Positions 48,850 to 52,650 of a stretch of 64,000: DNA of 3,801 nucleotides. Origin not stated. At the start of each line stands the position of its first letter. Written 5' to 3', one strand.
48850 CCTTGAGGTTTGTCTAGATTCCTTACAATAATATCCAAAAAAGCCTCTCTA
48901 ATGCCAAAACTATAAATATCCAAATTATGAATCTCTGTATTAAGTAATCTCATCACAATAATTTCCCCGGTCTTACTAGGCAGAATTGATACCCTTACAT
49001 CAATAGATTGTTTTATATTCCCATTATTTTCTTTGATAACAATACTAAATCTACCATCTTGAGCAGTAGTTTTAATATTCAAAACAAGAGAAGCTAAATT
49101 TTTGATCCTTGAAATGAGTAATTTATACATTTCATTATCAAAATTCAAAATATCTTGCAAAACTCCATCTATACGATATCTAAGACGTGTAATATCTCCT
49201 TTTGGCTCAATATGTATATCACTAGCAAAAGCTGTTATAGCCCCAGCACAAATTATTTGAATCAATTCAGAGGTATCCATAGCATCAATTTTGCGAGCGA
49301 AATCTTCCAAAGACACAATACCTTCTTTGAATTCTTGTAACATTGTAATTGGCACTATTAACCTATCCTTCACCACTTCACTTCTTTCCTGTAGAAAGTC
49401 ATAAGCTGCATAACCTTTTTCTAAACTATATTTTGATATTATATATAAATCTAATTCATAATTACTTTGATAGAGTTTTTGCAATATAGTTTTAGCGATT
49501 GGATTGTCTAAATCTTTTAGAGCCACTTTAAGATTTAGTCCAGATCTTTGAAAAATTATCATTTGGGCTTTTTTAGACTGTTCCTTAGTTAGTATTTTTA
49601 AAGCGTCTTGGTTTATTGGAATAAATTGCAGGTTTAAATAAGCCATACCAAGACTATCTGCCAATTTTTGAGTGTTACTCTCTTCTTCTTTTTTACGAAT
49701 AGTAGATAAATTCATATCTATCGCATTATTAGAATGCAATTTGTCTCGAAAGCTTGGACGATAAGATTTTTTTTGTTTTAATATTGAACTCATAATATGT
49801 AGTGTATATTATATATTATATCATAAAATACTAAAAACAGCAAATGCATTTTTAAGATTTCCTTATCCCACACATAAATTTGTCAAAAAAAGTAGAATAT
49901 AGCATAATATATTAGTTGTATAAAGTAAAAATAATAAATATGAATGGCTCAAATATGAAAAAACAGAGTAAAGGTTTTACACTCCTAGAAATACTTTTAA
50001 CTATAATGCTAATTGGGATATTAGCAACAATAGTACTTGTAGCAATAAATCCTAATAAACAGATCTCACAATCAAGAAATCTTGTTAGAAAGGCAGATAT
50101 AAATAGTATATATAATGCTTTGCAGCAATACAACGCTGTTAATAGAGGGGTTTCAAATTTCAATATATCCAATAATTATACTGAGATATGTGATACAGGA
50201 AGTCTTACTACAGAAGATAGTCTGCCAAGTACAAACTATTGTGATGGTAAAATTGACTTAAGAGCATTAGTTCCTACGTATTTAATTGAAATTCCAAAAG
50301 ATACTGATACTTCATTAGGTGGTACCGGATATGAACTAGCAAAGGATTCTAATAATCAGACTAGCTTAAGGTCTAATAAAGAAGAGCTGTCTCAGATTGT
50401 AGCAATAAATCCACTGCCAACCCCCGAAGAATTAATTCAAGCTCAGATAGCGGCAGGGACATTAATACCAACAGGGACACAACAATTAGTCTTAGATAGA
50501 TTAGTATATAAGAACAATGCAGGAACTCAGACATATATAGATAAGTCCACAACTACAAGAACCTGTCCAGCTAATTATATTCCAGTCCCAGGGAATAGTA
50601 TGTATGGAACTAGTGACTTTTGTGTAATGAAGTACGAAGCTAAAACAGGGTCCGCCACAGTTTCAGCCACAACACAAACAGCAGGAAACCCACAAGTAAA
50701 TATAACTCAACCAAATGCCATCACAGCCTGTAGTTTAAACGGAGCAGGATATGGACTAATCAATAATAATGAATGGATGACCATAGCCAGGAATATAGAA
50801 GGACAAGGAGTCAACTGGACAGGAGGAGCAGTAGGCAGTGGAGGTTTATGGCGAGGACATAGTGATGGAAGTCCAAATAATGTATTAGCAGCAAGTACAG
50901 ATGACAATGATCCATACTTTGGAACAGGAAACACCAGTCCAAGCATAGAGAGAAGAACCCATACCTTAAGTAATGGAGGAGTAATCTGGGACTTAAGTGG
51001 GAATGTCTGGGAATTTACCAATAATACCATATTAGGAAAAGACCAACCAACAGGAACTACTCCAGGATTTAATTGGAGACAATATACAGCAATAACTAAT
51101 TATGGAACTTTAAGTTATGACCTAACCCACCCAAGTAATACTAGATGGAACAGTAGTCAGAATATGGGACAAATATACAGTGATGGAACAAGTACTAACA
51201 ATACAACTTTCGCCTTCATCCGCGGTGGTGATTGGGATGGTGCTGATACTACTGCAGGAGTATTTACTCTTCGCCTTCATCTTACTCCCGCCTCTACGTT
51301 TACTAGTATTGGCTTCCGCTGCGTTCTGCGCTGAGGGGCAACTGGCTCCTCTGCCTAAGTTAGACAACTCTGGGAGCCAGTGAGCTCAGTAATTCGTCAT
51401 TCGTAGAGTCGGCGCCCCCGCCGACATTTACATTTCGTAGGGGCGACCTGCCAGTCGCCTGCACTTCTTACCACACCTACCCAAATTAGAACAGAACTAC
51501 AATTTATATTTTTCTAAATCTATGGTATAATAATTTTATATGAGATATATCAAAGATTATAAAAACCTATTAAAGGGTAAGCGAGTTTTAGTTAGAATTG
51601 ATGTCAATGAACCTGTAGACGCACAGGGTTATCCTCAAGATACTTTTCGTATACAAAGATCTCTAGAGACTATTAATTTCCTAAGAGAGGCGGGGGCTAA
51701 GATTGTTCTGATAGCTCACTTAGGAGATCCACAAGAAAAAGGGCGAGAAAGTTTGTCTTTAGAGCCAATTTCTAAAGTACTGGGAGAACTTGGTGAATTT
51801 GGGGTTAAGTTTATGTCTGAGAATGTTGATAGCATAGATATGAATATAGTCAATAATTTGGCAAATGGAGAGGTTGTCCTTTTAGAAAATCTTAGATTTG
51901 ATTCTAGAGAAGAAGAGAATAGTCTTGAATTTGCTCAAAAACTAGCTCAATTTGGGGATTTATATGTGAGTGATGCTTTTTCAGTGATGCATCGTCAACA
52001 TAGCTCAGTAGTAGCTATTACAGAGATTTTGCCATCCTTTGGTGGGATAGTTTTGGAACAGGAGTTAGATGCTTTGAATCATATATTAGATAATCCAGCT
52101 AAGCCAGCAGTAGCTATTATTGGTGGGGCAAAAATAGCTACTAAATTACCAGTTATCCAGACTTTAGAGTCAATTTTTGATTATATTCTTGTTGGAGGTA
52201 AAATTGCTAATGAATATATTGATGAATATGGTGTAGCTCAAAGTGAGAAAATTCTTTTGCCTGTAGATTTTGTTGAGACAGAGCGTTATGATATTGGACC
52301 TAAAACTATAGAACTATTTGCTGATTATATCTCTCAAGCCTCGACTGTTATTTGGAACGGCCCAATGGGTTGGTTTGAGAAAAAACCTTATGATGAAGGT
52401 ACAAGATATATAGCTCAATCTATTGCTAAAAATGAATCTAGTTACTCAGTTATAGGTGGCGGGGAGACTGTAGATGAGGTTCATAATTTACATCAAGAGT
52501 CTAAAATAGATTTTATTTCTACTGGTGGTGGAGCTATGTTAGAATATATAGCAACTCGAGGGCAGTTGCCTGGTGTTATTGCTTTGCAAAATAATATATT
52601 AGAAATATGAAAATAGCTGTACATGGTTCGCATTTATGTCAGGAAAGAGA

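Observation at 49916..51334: Type IV pilin N-terminus fused to an FGE-sulfatase-like domain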

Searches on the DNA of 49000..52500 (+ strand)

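Call 20: search_rna_families(source=window, start=49000, end=52500, threshold=evalue, max_evalue=1)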
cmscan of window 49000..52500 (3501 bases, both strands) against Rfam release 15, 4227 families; matches with E-value up to 1: 2.
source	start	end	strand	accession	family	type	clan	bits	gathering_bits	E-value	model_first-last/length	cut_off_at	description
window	50396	50472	-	RF03251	mir-4446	Gene; miRNA;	-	21.8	79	0.41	1-82/82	no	mir-4446 microRNA precursor family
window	50441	50524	-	RF01876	MIAT_exon5_2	Gene; lncRNA;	-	18.3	75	0.61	1-83/83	no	Myocardial infarction associated transcript exon 5 conserved region 2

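Call 33: search_rna_families(source=L010, start=1100, end=2000, threshold=evalue, max_evalue=1)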
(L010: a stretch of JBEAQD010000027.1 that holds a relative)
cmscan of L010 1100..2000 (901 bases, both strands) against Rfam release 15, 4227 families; matches with E-value up to 1: 0.
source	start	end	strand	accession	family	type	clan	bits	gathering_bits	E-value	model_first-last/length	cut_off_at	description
